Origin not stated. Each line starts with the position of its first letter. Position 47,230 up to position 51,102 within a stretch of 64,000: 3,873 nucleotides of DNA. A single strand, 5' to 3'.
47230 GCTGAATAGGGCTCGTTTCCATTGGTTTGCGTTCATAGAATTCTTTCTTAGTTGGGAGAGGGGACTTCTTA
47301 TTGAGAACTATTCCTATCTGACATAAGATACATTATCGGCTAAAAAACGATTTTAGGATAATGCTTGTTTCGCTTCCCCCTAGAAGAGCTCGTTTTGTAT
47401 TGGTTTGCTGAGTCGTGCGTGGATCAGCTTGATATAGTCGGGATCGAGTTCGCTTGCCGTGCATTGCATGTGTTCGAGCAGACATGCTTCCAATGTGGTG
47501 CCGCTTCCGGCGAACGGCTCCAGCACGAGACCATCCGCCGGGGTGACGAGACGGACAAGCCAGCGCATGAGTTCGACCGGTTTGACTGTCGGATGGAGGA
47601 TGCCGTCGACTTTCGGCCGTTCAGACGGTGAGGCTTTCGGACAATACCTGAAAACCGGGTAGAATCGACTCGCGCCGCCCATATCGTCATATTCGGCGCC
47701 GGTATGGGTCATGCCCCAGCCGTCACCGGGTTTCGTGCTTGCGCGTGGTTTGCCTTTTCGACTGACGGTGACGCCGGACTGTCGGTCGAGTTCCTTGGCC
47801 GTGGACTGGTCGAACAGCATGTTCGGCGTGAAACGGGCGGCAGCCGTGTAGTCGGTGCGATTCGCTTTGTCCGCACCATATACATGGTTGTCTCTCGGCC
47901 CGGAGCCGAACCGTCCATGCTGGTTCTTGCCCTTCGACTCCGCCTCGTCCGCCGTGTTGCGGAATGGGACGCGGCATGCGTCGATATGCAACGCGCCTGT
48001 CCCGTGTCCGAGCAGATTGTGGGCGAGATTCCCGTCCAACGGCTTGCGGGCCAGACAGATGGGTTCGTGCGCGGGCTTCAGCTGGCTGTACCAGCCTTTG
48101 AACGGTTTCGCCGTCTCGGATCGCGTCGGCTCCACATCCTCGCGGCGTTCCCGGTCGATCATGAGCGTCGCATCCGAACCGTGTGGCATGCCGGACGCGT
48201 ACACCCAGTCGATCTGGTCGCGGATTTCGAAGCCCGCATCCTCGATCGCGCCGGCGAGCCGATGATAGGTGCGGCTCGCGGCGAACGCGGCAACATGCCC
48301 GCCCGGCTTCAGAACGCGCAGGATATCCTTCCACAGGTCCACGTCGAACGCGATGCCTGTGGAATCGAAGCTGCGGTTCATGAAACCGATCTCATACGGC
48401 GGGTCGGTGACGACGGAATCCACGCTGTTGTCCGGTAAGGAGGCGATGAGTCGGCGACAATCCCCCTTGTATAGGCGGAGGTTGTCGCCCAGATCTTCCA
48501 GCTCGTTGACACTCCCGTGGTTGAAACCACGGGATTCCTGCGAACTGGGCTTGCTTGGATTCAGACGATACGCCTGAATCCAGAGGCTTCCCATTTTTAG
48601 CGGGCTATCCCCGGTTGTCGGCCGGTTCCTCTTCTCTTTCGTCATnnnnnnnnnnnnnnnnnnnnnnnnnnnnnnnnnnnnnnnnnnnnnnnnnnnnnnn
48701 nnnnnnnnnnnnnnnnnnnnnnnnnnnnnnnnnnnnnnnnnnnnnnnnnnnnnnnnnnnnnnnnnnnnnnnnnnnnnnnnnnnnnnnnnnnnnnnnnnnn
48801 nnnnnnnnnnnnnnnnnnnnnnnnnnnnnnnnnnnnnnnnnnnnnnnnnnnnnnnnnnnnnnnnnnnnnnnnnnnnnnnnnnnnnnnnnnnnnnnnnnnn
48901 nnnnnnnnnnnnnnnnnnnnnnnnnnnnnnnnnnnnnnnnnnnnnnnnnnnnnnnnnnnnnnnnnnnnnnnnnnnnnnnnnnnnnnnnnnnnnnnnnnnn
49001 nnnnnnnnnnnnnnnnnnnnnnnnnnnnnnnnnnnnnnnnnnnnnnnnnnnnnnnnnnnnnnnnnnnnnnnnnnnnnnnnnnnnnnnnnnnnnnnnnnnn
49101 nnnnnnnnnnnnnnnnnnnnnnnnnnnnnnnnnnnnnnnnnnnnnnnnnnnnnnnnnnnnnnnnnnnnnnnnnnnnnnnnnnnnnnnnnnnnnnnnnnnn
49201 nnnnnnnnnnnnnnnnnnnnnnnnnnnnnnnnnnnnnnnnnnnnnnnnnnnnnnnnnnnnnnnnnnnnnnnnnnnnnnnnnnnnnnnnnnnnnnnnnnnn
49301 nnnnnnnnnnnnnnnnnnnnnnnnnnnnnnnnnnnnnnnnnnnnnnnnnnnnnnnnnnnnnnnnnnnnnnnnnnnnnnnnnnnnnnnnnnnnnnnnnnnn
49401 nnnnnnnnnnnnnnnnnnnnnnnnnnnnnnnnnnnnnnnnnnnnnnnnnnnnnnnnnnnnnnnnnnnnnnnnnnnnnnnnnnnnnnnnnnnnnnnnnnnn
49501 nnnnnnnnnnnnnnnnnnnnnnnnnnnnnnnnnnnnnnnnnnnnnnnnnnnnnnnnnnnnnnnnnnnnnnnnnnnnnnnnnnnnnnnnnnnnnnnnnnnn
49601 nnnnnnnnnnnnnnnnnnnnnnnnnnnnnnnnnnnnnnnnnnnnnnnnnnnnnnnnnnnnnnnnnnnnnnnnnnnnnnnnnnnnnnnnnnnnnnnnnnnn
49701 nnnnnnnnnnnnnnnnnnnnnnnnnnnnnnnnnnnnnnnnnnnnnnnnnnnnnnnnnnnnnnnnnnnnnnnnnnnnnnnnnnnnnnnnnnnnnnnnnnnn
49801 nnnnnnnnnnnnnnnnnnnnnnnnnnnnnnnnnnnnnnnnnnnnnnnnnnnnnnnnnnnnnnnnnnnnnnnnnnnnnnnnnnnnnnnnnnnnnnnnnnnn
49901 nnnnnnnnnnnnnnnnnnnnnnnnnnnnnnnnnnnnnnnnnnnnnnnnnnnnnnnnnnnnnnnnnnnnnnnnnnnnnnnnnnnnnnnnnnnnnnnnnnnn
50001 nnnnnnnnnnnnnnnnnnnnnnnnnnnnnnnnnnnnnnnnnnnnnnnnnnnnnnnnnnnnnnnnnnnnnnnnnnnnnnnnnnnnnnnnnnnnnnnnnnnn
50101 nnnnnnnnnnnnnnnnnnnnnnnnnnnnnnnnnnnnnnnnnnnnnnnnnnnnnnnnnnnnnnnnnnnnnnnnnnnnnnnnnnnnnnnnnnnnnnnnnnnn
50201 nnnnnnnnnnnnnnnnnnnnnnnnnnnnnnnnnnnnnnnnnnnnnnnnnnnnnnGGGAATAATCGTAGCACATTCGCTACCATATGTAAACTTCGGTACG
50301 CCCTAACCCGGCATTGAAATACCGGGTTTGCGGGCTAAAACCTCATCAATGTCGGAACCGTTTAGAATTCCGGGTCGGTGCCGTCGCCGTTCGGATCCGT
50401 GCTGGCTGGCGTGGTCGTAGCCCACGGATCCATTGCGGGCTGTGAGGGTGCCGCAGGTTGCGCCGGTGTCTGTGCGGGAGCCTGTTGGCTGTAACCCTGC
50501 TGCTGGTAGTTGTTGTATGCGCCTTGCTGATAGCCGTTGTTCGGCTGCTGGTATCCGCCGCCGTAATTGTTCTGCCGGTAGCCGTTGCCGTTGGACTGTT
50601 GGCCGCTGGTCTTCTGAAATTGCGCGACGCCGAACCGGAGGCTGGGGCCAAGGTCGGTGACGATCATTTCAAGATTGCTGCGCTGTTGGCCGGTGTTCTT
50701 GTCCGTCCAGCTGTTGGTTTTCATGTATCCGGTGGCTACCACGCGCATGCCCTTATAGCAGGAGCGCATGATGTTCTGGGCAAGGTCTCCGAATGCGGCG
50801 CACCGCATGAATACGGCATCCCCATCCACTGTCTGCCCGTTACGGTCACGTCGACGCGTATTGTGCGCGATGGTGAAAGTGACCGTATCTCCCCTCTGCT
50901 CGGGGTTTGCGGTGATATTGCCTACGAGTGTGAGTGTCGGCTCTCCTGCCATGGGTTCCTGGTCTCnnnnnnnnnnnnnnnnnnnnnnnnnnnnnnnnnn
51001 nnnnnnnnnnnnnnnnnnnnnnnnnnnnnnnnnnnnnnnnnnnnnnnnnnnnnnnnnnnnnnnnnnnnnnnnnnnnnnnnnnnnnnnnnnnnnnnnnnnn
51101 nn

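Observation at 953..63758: Recurrent ~30-bp promoter/operator-like motif in front of parA, ssb and several unknown gene arrays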

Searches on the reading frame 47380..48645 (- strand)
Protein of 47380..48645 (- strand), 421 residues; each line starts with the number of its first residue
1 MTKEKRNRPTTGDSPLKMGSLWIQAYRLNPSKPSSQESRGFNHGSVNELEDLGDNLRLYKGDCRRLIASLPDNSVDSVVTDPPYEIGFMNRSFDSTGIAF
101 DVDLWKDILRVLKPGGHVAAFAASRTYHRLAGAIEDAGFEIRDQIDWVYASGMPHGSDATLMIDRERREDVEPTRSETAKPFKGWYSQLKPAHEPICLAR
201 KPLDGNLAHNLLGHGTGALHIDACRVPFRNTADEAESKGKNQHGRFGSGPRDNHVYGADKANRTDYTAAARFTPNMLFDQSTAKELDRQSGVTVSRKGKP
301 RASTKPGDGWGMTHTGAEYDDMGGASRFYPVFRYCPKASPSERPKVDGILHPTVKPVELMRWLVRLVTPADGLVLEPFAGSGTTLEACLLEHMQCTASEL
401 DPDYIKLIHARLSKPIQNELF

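Call 58: search_protein_families(library=pfam, proteins=[window:47380-48645:-], max_evalue=0.01)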
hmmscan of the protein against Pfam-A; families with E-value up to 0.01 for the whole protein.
window:47380-48645:- (421 aa): 3 families
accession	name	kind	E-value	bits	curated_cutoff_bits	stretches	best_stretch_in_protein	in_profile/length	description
PF01555.25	N6_N4_Mtase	-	3e-24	86.6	26.7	1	75-408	1-219/221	DNA methylase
PF01170.24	UPF0020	-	0.00014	22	22.3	0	53-86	102-133/197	RMKL-like, methyltransferase domain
PF08241.18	Methyltransf_11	-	0.0036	18.3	21.2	0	47-119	43-94/95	Methyltransferase domain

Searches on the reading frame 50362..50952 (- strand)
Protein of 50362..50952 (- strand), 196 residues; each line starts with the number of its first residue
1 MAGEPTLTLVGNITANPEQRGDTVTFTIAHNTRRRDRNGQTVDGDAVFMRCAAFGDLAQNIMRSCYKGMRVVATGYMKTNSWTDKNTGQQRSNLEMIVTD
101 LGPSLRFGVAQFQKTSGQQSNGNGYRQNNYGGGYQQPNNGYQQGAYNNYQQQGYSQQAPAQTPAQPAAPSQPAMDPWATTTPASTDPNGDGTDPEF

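Call 43: search_protein_families(library=pfam, proteins=[window:50362-50952:-], max_evalue=0.01)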
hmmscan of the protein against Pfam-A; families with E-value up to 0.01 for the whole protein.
window:50362-50952:- (196 aa): 1 family
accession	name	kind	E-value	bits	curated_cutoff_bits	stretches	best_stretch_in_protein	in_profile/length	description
PF00436.31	SSB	-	1.8e-17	63.8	26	1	7-101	4-101/104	Single-strand binding protein family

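Call 57: find_related_loci(query=window:50362-50952:-, collection=viral_contigs, flank=1500)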
Query window:50362-50952:- (196 aa) in viral_contigs; peptide patterns used: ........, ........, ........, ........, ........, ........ (x = any residue, [..] = any of these).
29 stretches matched a pattern; 16 encode a relative of the query (tblastn E <= 1e-3); 15 distinct loci.
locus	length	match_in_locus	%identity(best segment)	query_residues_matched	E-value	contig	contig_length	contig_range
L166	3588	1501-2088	98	1-196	1e-130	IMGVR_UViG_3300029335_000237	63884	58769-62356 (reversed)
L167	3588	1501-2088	98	1-196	4e-130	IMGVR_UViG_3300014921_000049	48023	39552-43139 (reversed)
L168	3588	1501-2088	98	1-196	3e-130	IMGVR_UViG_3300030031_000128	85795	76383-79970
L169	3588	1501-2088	98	1-196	4e-130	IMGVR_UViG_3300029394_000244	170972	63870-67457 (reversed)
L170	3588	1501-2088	98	1-196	3e-130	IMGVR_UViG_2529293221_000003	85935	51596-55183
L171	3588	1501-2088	98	1-196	4e-130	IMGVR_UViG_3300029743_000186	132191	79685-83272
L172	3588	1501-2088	97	1-196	9e-130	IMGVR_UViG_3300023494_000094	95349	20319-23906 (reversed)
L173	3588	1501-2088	97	1-196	2e-129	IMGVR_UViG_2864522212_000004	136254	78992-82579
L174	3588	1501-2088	97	1-196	2e-129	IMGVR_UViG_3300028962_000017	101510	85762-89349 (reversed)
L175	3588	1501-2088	97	1-196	3e-129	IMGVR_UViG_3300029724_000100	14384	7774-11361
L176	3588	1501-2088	97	1-196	5e-129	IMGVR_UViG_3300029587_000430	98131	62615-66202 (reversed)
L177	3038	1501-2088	97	1-196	2e-130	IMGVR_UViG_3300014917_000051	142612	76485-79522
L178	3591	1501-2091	94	1-196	3e-115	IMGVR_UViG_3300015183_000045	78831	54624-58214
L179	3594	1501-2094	87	1-196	5e-109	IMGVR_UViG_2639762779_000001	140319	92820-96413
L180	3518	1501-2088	98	1-196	3e-131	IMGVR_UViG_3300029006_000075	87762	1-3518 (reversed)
